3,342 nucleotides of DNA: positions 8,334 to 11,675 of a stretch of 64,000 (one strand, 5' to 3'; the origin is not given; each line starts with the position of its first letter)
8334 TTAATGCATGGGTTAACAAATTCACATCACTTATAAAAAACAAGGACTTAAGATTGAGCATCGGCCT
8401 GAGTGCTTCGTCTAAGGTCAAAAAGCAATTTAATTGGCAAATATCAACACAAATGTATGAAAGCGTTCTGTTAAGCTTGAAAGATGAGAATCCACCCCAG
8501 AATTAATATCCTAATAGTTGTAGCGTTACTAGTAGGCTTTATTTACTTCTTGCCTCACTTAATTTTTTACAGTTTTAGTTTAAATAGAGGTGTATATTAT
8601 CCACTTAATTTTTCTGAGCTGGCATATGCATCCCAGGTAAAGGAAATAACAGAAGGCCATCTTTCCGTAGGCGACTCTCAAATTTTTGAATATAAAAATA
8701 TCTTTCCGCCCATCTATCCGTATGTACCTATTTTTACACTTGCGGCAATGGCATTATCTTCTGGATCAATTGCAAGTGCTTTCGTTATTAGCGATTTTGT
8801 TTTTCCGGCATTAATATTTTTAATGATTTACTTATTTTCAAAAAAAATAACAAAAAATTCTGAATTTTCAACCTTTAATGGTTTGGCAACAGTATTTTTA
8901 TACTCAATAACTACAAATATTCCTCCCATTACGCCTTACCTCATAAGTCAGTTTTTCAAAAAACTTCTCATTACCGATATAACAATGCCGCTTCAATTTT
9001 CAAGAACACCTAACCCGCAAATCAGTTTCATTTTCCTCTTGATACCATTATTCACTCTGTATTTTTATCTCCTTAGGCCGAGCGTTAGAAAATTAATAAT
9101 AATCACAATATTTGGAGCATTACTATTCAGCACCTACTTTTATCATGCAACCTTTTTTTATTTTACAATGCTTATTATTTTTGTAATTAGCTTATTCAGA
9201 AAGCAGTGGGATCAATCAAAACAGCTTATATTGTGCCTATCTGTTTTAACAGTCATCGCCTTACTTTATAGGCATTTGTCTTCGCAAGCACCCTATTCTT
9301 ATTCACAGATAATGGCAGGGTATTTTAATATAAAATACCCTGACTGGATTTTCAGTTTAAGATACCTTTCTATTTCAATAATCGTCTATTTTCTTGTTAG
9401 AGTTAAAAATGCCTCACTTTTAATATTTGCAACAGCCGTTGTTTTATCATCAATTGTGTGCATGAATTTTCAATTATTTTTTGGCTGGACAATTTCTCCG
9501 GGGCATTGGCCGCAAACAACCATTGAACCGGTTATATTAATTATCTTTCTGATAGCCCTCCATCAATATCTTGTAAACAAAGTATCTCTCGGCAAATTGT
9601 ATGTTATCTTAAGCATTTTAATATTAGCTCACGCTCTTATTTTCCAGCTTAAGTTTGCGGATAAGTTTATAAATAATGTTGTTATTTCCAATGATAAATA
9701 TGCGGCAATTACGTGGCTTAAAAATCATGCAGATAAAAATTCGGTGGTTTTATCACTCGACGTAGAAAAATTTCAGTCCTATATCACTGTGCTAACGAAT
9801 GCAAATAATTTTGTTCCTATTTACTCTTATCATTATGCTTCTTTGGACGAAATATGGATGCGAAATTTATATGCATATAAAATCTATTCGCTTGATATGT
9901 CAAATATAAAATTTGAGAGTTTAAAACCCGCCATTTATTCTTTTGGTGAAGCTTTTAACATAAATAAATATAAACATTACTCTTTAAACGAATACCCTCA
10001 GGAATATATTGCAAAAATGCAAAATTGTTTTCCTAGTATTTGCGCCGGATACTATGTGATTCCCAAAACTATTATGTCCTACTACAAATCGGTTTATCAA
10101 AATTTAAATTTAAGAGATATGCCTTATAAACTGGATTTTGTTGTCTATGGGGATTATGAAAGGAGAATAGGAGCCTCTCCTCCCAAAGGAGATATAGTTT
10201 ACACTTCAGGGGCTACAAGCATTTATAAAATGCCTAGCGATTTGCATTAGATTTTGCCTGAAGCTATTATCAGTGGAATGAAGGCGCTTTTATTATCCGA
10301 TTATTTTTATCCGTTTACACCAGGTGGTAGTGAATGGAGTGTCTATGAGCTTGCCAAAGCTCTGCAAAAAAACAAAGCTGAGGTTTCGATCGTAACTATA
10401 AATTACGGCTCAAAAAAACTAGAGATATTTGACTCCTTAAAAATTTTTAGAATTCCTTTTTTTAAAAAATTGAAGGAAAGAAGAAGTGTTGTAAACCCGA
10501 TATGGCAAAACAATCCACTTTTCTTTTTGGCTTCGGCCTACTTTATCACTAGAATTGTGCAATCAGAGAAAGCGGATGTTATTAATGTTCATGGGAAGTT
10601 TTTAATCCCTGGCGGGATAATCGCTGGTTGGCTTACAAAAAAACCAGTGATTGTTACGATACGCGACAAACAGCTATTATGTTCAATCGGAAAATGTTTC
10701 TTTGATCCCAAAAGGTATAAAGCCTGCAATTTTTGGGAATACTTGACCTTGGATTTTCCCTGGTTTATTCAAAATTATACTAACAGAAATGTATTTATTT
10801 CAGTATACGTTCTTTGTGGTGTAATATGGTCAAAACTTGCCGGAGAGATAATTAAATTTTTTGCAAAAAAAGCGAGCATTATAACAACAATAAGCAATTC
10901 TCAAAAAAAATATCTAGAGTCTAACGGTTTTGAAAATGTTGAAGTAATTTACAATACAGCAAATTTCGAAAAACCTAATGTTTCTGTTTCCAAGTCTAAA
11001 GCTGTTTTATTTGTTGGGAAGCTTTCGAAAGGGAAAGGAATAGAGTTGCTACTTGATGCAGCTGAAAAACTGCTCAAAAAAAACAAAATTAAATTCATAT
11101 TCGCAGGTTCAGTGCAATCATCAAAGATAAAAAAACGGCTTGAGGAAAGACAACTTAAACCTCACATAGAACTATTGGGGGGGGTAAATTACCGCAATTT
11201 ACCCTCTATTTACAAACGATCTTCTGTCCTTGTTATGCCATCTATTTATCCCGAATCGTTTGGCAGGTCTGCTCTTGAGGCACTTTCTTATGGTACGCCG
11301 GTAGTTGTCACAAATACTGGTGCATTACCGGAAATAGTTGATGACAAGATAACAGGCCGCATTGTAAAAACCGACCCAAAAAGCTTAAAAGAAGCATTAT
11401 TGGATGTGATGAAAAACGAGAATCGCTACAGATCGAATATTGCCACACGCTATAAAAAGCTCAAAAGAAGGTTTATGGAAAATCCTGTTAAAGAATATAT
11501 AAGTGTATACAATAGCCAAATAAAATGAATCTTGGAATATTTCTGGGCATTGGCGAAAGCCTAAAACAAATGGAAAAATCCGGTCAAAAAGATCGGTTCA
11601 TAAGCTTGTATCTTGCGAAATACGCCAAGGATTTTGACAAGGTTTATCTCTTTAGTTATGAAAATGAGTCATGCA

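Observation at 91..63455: About 63 kb of contiguous glycan-assembly genes with an unusually high density of GT-C enzymes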

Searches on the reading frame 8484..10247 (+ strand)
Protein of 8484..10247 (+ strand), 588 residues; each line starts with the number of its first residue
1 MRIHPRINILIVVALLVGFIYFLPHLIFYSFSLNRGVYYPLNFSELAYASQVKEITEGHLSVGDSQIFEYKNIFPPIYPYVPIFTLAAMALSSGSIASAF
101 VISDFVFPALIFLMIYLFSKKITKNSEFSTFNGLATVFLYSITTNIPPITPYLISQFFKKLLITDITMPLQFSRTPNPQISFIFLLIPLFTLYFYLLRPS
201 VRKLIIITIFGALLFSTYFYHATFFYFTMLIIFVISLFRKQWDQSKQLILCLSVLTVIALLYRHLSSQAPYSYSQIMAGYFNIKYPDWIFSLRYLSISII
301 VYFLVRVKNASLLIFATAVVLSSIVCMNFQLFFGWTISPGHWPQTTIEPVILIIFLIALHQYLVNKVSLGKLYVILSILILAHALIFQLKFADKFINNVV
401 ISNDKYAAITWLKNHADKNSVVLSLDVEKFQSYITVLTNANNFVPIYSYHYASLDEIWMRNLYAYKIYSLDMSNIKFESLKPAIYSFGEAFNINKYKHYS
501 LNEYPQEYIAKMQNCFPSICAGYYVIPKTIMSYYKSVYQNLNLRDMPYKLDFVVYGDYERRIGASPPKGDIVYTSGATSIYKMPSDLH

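Call 3: search_protein_families(library=pfam, proteins=[window:8484-10247:+], max_evalue=0.01)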
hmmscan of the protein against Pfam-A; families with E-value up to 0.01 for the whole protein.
window:8484-10247:+ (588 aa): 0 families

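Call 19: search_protein_families(library=ncbifam, proteins=[window:8484-10247:+], max_evalue=0.1)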
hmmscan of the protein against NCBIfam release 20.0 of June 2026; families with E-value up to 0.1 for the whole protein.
window:8484-10247:+ (588 aa): 0 families

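Call 22: find_homologous_proteins(query=window:8484-10247:+)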
Query window:8484-10247:+ (588 aa): 12 proteins with E <= 0.001 among 8000 candidates.
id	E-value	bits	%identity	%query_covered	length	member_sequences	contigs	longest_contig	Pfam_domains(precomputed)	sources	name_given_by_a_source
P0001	0.0e+0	1285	100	100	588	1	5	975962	-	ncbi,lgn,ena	-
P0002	1.7e-279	947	70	100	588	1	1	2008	-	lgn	-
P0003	1.2e-275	934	69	99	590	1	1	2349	-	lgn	-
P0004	1.4e-266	904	72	92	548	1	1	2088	-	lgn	-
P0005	2.2e-264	897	71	93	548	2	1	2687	-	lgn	-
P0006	7.1e-217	740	55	99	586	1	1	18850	-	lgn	-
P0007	6.4e-129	450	40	98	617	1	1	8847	-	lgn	-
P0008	1.2e-127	446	38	98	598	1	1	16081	-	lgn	-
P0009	3.9e-127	444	38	98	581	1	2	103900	-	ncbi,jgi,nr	ncbi:hypothetical protein C4564_00725 [Candidatus Microgenomates bacterium]|nr:MAG: hypothetical pro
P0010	6.0e-122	427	37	98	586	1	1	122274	-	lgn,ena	-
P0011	2.3e-121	425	38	97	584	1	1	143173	-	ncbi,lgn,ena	-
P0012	1.2e-30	125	26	98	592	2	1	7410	-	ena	-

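Call 30: search_solved_structures(query=A1, max_evalue=10)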
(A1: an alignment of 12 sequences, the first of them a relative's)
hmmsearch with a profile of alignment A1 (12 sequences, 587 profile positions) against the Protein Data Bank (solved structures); distinct sequences matched with E-value up to 10: 2.
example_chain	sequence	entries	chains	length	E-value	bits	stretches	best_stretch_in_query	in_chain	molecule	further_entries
6i3m_C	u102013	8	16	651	0.62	11.7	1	72-172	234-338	Translation initiation factor eIF-2B subunit delta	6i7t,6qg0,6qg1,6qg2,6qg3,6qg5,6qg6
6gyh_A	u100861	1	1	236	9.6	7.8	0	219-302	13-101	Family A G protein-coupled receptor-like protein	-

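Call 37: predict_structure(alignment_id=A1)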
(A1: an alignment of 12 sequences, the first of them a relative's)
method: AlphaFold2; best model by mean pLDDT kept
length: 588 residues; sequences in the alignment: 12
mean_pLDDT: 85.1   pTM: 0.87
mean pLDDT of the five models: 85.1, 83.3, 82.1, 81.3, 78.6
residues with pLDDT >= 90: 286; 70-90: 225; 50-70: 69; < 50: 8
segments of 3 or more residues with pLDDT < 50: 1-3, 494-496
pLDDT, mean of each block of 10 residues (from residue 1): 67 94 92 85 81 86 78 70 90 91 92 96 94 92 59 75 75 64 94 95 96 87 94 96 95 94 82 67 69 86 87 94 87 62 77 93 87 94 92 86 91 94 91 89 80 87 95 87 80 57 81 64 77 93 92 95 94 95 85
secondary structure, 60 per line:
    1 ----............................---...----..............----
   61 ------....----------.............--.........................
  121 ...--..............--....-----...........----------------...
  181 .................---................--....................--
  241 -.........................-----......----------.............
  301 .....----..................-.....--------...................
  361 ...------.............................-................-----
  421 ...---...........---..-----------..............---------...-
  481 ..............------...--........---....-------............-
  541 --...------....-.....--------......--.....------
elements in order: H5-32 E36-38 H43-56 H81-93 H96-123 H126-139 H142-145 H151-161 H178-197 H201-216 H219-238 H242-266 H272-277 H288-305 H310-327 H329-333 H342-363 H370-398 E400-402 H403-415 E421-423 H427-437 H454-467 H481-494 H506-513 H517-520 H528-539 E552-555 H557-561 E570-575 E578-582

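Call 41: fold_search(model_id=the predicted structure, library=pdb)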
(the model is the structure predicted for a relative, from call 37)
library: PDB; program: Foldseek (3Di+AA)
matches with E <= 10: 444; with E <= 0.001: 15
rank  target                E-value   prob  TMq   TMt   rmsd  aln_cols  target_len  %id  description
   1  6gxc_A                2.4e-07  1.00  0.49  0.42  10.8       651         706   14  Bacterial oligosaccharyltransferase PglB in complex with an inhibitory peptide and a reactive lipid-linked oligosaccha (released 2018-11-14)
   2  8if8_C                6.8e-07  1.00  0.43  0.42   8.7       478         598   15  Arabinosyltransferase AftA (released 2023-05-31)
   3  5ogl_A                7.1e-07  1.00  0.46  0.39  11.8       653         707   14  Structure of bacterial oligosaccharyltransferase PglB in complex with an acceptor peptide and an lipid-linked oligosac (released 2017-10-25)
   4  3rce_A                2.6e-06  1.00  0.46  0.41  11.5       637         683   13  Bacterial oligosaccharyltransferase PglB (released 2011-06-15)
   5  7zli_A                3.3e-06  1.00  0.43  0.39  10.6       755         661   10  Cryo-EM structure of C-mannosyltransferase CeDPY19, in complex with Dol25-P-Man and bound to CMT2-Fab and anti-Fab nan (released 2023-01-11)
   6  8pn9_A                3.4e-06  1.00  0.46  0.42  11.9       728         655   10  Structure of human oligosaccharyltransferase OST-A complex bound to NGI-1 (released 2024-05-08)
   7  6s7t_A                4.3e-06  1.00  0.35  0.30  12.6       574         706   11  Cryo-EM structure of human oligosaccharyltransferase complex OST-B (released 2019-12-18)
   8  8age_A                5.1e-06  1.00  0.45  0.42  12.4       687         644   14  Structure of yeast oligosaccharylransferase complex with acceptor peptide bound (released 2022-12-07)
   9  6c26_A                8.3e-06  1.00  0.44  0.40  14.1       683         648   14  The Cryo-EM structure of a eukaryotic oligosaccharyl transferase complex (released 2018-01-31)
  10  7zlg_A                9.0e-06  1.00  0.41  0.37  11.9       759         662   11  Cryo-EM structure of C-mannosyltransferase CeDPY19, in complex with acceptor peptide and bound to CMT2-Fab and anti-Fa (released 2023-01-11)
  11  6ftg_5                1.2e-05  1.00  0.47  0.43   9.7       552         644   12  Subtomogram average of OST-containing ribosome-translocon complexes from canine rough microsomal membranes (released 2018-03-21)
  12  7zlh_A                1.3e-05  1.00  0.41  0.38  12.0       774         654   10  Cryo-EM structure of C-mannosyltransferase CeDPY19, in apo state, bound to CMT2-Fab and anti-Fab nanobody (released 2023-01-11)
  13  6s7o_A                8.1e-05  1.00  0.41  0.38  12.2       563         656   10  Cryo-EM structure of human oligosaccharyltransferase complex OST-A (released 2019-12-18)
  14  5f15                  3.4e-04  1.00  0.41  0.44  13.2       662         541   10  Crystal Structure of ArnT from Cupriavidus metallidurans bound to Undecaprenyl phosphate (released 2016-02-17)
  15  5ezm                  9.9e-04  1.00  0.42  0.45  10.6       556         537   11  Crystal Structure of ArnT from Cupriavidus metallidurans in the apo state (released 2016-02-17)
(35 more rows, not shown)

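Call 57: find_encoding_contigs(protein=P0011, flank=10000, max_places=1)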
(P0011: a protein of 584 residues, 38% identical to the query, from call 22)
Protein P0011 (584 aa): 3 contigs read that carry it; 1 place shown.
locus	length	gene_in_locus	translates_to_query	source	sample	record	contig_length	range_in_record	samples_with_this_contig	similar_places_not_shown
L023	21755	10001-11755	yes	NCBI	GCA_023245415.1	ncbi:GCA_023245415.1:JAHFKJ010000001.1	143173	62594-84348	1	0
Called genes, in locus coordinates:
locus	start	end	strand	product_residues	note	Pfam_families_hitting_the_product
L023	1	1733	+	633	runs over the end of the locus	-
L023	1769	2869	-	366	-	-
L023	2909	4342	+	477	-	PF20604:DUF6798 (weak)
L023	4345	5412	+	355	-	PF00534:Glycos_transf_1, PF13692:Glyco_trans_1_4, PF13524:Glyco_trans_1_2 (weak)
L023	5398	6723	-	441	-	PF01041:DegT_DnrJ_EryC1, PF01053:Cys_Met_Meta_PP (faint)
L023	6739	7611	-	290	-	PF01370:Epimerase, PF04321:RmlD_sub_bind, PF16363:GDP_Man_Dehyd (weak)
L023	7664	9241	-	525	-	-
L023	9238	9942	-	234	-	PF00535:Glycos_transf_2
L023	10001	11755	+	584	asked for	-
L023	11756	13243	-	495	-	-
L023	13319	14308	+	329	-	PF01073:3Beta_HSD, PF01370:Epimerase, PF02719:Polysacc_synt_2, PF04321:RmlD_sub_bind, PF05368:NmrA, PF07993:NAD_binding_4, PF13460:NAD_binding_10, PF16363:GDP_Man_Dehyd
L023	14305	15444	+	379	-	PF01041:DegT_DnrJ_EryC1, PF00155:Aminotran_1_2, PF00266:Aminotran_5 (weak)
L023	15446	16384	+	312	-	PF00535:Glycos_transf_2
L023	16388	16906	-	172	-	PF25087:GMPPB_C (faint), PF14602:Hexapep_2 (faint), PF00132:Hexapep (weak)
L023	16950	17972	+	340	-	PF01408:GFO_IDH_MocA, PF02894:GFO_IDH_MocA_C (weak), PF22725:GFO_IDH_MocA_C3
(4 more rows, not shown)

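Call 77: search_protein_representatives(alignment_id=A1)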
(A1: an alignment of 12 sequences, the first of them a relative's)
Query: 12 sequences, 587 profile positions. Proteins with E-value up to 0.001 (for the whole library): 2208; up to 1e-10: 1448; up to 1e-30: 541. The best 150 are listed.
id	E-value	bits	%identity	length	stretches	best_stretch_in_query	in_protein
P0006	3.3e-252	854.7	-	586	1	4-586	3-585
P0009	7.2e-244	827.2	-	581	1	1-584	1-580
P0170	2.9e-219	746.0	-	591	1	8-582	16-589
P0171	9.3e-198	674.9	-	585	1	5-583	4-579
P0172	3.4e-155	534.4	-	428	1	164-585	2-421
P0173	1.8e-145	502.3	-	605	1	6-583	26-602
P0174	1.9e-102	360.2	-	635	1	5-584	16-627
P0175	1.6e-100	353.9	-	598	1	5-584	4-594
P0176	3.0e-98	346.3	-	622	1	8-583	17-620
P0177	1.4e-97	344.1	-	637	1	4-582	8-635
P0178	5.5e-97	342.2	-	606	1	11-583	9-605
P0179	3.3e-95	336.3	-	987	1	7-583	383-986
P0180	2.2e-90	320.4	-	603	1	10-581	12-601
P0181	4.2e-89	316.2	-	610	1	5-581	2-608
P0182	1.5e-87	311.0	-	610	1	4-570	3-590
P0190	3.3e-80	286.8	-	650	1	3-582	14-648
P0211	9.0e-69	249.0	-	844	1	10-582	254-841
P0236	5.1e-62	226.7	-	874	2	1-477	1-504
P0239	1.3e-61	225.4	-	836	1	9-584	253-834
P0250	1.2e-59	218.8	-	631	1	7-475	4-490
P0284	8.4e-55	202.9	-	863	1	10-582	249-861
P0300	2.3e-52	194.9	-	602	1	6-460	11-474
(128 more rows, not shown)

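Call 78: search_protein_families(library=pfam, proteins=[P0179, P0211, P0239, P0284, P0236, P0174, P0190, P0250, P0300], max_evalue=0.01)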
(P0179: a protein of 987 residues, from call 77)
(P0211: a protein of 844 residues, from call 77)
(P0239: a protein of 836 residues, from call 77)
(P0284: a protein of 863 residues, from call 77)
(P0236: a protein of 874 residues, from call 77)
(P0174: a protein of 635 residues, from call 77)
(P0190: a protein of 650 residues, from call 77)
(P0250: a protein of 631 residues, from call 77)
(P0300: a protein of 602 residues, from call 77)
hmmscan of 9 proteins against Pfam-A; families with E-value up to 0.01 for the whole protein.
P0179 (987 aa): 5 families
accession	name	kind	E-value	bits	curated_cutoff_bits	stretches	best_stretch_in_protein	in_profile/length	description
PF00534.26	Glycos_transf_1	-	2.2e-29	102.6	26.4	1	192-350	9-172/172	Glycosyl transferases group 1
PF13692.12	Glyco_trans_1_4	-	2e-20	74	27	1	200-335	3-141/142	Glycosyl transferases group 1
PF13524.12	Glyco_trans_1_2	-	1.9e-07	31.5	25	1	221-364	7-142/144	Glycosyl transferase-like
PF13439.12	Glyco_transf_4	-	4.2e-05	24.1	28.5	1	21-170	10-152/170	Glycosyltransferase Family 4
PF20604.3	DUF6798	-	0.0052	16.9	26.9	0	796-817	3-24/61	Domain of unknown function (DUF6798)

P0211 (844 aa): 3 families
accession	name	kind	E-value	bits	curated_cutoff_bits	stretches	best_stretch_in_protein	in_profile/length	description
PF00535.33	Glycos_transf_2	-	6.6e-21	75.4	23.3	1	17-176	1-163/168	Glycosyl transferase family 2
PF13641.12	Glyco_tranf_2_3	-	0.00014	22.4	27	1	16-123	3-111/230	Glycosyltransferase like family 2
PF10111.15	Glyco_tranf_2_2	-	0.0026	17.7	27.3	1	17-108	1-92/276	Glycosyltransferase like family 2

P0239 (836 aa): 3 families
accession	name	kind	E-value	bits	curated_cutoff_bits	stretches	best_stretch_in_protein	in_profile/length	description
PF00535.33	Glycos_transf_2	-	5e-26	92.1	23.3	1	7-172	1-163/168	Glycosyl transferase family 2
PF13641.12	Glyco_tranf_2_3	-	3.6e-07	30.9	27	1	6-109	3-108/230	Glycosyltransferase like family 2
PF10111.15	Glyco_tranf_2_2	-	2.1e-06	27.9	27.3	1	7-110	1-104/276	Glycosyltransferase like family 2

P0284 (863 aa): 5 families
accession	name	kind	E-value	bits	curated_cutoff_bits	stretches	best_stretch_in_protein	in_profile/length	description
PF00535.33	Glycos_transf_2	-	3.7e-27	95.7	23.3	1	4-166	1-164/168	Glycosyl transferase family 2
PF20604.3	DUF6798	-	4.2e-05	23.6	26.9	1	674-702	2-30/61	Domain of unknown function (DUF6798)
PF13641.12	Glyco_tranf_2_3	-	0.0024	18.4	27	1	3-170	3-175/230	Glycosyltransferase like family 2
PF10111.15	Glyco_tranf_2_2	-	0.0026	17.8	27.3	0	4-93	1-92/276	Glycosyltransferase like family 2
PF13506.12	Glyco_transf_21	-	0.0072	16.3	21.7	0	74-145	22-94/174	Glycosyl transferase family 21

P0236 (874 aa): 0 families

P0174 (635 aa): 0 families

P0190 (650 aa): 0 families

P0250 (631 aa): 0 families

P0300 (602 aa): 0 families

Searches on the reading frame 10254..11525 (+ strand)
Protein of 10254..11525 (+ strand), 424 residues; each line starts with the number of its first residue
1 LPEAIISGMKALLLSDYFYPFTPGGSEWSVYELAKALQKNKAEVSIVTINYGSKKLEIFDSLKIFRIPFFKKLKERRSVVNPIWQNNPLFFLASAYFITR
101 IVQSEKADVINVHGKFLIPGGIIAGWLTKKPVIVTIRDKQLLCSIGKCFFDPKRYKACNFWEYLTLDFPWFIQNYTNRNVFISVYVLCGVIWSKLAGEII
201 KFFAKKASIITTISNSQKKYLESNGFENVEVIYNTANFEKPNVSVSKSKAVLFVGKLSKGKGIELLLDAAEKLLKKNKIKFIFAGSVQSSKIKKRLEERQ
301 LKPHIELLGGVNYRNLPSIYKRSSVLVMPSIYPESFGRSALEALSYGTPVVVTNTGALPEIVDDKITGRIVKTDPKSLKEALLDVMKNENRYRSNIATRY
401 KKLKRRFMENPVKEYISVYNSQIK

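Call 4: search_protein_families(library=pfam, proteins=[window:10254-11525:+], max_evalue=0.01)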
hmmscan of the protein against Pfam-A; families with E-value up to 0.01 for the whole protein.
window:10254-11525:+ (424 aa): 7 families
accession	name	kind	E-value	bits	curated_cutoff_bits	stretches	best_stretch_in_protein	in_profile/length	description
PF00534.26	Glycos_transf_1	-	6.8e-39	133.6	26.4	1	239-394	6-164/172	Glycosyl transferases group 1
PF13692.12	Glyco_trans_1_4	-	2e-30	106.3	27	1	249-388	2-142/142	Glycosyl transferases group 1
PF13439.12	Glyco_transf_4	-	4.3e-16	59.8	28.5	1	23-136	1-103/170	Glycosyltransferase Family 4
PF20706.3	GT4-conflict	-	3.9e-08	33.1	26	1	245-398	194-353/385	Family 4 Glycosyltransferase in conflict systems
PF13579.12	Glyco_trans_4_4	-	2.8e-07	31.5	29.7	1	24-138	1-103/158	Glycosyl transferase 4-like domain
PF13477.12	Glyco_trans_4_2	-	0.00016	22.3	23.4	1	12-135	3-105/139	Glycosyl transferase 4-like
PF13524.12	Glyco_trans_1_2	-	0.002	18.5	25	1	266-401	5-127/144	Glycosyl transferase-like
